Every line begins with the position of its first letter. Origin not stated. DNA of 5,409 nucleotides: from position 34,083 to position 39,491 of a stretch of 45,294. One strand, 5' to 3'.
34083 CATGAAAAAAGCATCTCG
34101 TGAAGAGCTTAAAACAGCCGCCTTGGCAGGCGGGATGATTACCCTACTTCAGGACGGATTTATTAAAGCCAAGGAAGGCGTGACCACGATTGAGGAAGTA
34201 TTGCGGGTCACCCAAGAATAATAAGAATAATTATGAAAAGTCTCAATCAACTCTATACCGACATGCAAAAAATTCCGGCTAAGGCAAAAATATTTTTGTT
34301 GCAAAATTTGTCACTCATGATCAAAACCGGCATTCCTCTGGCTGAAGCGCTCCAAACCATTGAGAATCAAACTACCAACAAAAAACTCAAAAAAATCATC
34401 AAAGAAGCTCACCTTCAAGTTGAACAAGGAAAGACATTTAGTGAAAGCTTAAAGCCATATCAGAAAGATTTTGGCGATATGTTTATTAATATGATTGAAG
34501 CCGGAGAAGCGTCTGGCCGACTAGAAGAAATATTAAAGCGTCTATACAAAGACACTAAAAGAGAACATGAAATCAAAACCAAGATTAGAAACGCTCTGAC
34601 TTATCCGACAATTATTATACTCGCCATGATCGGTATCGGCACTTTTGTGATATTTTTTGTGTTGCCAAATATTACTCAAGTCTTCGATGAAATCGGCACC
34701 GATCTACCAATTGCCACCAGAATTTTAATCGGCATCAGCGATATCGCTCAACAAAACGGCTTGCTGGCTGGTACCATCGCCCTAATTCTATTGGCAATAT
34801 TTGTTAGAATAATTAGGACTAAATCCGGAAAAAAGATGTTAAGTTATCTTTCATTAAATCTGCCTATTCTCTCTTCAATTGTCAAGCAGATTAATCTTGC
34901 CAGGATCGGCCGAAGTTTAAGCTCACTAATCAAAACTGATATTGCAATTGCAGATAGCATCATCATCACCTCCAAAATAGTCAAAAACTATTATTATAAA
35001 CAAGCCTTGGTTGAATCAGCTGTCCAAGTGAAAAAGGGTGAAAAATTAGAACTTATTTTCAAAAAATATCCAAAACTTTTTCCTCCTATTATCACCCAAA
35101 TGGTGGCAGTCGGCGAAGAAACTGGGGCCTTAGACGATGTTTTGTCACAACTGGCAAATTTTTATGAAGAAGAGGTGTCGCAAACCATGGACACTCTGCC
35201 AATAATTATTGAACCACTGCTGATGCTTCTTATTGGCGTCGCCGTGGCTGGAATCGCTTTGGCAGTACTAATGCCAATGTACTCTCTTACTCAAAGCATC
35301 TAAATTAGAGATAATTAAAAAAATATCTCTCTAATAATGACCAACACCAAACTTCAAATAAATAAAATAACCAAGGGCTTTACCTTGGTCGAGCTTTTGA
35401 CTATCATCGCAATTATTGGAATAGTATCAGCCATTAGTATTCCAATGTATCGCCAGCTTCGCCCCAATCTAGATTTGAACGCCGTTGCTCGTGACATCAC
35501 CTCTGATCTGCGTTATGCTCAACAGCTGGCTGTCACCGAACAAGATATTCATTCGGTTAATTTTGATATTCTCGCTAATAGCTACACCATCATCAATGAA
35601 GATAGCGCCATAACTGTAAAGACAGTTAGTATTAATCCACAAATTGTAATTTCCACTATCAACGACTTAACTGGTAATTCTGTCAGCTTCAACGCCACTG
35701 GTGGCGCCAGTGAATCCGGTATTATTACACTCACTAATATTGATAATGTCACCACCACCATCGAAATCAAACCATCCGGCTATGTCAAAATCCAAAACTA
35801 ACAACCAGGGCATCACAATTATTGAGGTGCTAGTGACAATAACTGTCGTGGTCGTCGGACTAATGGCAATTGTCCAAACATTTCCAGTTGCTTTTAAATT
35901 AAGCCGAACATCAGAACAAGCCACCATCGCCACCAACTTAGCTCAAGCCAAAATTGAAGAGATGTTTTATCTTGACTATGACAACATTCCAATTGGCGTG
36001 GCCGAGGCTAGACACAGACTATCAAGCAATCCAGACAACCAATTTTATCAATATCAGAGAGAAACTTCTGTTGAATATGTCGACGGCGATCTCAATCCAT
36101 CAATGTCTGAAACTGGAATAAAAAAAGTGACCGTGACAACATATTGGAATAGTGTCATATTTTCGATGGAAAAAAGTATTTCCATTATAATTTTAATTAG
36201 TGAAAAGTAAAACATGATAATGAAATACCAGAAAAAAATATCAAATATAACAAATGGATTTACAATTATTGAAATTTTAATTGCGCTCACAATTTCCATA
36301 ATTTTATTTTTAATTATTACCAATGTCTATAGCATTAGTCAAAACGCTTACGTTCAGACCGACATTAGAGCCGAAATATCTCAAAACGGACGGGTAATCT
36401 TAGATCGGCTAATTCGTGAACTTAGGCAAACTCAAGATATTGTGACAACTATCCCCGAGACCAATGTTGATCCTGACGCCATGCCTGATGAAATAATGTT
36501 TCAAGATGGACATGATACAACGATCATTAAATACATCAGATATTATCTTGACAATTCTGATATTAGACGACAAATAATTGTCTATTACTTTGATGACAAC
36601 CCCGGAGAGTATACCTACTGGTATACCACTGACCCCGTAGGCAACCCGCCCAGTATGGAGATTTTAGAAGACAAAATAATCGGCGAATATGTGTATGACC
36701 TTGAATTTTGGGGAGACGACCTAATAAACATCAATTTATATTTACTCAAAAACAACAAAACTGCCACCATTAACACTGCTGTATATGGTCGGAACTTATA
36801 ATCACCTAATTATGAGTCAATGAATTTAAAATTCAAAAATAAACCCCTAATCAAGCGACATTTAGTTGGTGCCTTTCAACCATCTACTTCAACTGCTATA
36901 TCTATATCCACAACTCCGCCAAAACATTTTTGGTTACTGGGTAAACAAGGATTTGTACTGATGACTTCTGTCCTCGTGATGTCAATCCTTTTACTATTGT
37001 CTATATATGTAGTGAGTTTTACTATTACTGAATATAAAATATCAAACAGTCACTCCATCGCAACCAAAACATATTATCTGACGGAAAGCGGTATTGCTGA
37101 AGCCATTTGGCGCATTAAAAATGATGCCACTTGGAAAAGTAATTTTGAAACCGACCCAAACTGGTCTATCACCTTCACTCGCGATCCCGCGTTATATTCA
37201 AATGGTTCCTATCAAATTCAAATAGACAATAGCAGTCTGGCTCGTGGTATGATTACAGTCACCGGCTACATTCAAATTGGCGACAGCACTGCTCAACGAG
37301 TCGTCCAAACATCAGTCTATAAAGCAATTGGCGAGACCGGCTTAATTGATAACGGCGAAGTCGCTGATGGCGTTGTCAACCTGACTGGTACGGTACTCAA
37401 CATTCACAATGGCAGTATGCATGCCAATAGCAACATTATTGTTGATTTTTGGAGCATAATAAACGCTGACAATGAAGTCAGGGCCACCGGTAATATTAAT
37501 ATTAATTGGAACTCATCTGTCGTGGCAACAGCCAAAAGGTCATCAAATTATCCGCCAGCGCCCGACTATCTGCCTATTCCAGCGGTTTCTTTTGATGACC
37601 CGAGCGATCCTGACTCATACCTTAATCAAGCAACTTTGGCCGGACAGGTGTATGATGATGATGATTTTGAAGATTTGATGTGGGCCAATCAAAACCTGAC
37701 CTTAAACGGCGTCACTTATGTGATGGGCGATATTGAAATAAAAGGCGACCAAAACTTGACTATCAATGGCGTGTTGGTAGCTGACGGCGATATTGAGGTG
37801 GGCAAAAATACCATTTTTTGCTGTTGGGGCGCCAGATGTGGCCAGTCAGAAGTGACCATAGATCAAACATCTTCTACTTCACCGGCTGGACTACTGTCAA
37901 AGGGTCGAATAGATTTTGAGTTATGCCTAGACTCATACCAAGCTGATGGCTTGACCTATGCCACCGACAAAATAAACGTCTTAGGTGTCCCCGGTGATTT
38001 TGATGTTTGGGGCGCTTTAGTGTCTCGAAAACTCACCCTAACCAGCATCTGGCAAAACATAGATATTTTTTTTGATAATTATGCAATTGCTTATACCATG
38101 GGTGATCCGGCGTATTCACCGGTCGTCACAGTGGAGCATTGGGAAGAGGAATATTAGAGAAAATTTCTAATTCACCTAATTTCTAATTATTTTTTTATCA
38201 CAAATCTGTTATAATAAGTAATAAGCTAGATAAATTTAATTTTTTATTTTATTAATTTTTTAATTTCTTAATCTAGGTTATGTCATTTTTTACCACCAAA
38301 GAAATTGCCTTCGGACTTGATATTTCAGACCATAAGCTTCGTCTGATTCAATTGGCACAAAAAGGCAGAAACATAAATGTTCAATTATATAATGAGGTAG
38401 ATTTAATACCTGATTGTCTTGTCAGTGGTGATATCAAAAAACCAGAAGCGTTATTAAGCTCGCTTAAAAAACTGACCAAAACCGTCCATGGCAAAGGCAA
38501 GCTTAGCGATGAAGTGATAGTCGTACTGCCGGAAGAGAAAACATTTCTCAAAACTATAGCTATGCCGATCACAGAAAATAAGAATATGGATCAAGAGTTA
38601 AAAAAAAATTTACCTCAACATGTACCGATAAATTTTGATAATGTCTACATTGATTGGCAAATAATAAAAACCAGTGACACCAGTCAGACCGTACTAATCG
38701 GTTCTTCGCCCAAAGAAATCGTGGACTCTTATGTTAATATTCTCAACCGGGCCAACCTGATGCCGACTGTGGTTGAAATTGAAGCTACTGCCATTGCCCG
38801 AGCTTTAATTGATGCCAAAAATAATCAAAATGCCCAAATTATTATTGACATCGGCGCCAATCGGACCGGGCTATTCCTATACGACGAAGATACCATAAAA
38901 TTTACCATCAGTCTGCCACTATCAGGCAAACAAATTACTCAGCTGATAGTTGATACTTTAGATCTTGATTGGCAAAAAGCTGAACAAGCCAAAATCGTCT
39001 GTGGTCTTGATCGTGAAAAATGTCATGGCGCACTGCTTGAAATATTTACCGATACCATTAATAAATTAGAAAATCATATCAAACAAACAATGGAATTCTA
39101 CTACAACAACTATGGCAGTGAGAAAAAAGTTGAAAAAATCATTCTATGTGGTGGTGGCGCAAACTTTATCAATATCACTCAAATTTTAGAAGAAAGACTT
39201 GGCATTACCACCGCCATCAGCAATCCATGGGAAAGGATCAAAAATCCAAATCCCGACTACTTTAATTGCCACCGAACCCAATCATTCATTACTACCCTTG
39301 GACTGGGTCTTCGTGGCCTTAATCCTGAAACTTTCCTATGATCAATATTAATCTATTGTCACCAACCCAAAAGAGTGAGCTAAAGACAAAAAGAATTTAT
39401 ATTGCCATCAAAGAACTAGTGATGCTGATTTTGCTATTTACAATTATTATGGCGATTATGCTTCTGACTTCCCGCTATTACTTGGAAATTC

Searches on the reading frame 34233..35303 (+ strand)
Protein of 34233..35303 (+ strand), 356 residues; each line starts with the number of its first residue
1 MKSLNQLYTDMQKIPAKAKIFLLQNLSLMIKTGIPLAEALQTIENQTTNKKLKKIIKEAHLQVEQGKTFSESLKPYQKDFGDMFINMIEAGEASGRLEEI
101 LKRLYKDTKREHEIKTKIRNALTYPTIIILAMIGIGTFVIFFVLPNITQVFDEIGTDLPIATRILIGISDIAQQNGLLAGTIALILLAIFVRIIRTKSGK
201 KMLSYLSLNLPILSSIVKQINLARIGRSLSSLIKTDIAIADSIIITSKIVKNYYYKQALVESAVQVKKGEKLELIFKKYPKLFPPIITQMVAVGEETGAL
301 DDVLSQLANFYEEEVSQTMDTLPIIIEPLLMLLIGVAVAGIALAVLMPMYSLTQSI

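Call 6: search_protein_families(library=pfam, proteins=[window:34233-35303:+], max_evalue=0.01)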
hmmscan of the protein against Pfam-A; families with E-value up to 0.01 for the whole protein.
window:34233-35303:+ (356 aa): 1 family
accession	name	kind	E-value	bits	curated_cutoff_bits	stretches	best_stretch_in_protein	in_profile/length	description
PF00482.28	T2SSF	-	3.9e-54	182.4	25.2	2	23-145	2-125/125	Type II secretion system (T2SS), protein F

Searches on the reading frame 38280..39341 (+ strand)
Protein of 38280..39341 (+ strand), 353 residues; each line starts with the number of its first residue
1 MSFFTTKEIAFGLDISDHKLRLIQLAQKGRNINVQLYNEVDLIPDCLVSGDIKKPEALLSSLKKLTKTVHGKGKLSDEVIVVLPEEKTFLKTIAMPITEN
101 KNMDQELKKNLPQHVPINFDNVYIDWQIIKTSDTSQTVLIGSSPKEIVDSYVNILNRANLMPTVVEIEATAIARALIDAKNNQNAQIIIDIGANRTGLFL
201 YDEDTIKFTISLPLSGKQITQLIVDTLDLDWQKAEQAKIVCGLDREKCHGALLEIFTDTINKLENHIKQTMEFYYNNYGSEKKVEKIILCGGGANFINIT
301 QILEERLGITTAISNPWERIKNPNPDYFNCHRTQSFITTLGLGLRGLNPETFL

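Call 67: search_protein_families(library=pfam, proteins=[window:38280-39341:+], max_evalue=0.00001)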
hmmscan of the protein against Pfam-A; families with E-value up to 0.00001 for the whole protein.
window:38280-39341:+ (353 aa): 2 families
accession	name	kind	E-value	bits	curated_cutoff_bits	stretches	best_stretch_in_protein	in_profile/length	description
PF11104.14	PilM_2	-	8e-48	163.5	27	1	12-346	1-339/340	Type IV pilus assembly protein PilM;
PF14450.12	FtsA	-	2.9e-09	37.8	31.8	1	188-323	2-120/127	Cell division protein FtsA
